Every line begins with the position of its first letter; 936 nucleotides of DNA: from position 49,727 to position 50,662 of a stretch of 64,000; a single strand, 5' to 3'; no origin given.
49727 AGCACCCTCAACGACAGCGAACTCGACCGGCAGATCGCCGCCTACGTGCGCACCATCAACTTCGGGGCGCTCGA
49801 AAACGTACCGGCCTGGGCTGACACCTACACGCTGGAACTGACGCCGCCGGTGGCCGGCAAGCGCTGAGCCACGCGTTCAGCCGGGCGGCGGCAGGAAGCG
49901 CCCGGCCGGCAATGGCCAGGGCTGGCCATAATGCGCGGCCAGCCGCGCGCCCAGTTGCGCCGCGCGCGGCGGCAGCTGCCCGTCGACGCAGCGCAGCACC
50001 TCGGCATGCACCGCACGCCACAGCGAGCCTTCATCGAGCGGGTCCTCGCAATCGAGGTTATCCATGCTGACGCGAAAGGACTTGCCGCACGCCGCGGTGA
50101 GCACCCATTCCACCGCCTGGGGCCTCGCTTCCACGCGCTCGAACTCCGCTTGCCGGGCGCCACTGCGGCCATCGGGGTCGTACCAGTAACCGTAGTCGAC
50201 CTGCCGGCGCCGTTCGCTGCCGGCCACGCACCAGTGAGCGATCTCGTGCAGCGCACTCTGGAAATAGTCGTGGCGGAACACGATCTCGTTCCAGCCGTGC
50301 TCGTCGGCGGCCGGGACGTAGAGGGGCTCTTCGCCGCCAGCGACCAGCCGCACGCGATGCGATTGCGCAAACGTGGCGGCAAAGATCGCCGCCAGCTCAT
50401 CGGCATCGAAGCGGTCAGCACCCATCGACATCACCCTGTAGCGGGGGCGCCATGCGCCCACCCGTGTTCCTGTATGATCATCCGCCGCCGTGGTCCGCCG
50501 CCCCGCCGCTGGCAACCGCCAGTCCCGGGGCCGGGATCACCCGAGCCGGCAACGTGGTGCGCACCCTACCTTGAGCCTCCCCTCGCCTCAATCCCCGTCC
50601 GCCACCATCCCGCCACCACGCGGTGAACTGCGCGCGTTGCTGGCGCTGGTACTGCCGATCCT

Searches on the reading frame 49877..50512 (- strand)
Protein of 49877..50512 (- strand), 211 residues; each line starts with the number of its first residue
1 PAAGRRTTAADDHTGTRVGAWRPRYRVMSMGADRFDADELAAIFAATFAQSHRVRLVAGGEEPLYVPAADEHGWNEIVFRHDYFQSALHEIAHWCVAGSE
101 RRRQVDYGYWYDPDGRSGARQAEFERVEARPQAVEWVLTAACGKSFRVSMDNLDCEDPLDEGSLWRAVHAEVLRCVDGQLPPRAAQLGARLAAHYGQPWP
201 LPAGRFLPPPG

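Call 4: search_protein_families(library=pfam, proteins=[window:49877-50512:-], max_evalue=0.01)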
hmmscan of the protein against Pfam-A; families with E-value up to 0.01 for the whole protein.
window:49877-50512:- (211 aa): 1 family
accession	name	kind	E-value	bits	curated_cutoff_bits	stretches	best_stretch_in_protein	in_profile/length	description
PF04315.17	EpmC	-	2.5e-61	206.6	23.8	1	43-200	1-156/162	Elongation factor P hydroxylase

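Call 5: search_protein_families(library=ncbifam, proteins=[window:49877-50512:-], max_evalue=0.01)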
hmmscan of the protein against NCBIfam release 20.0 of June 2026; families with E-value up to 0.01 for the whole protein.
window:49877-50512:- (211 aa): 0 families
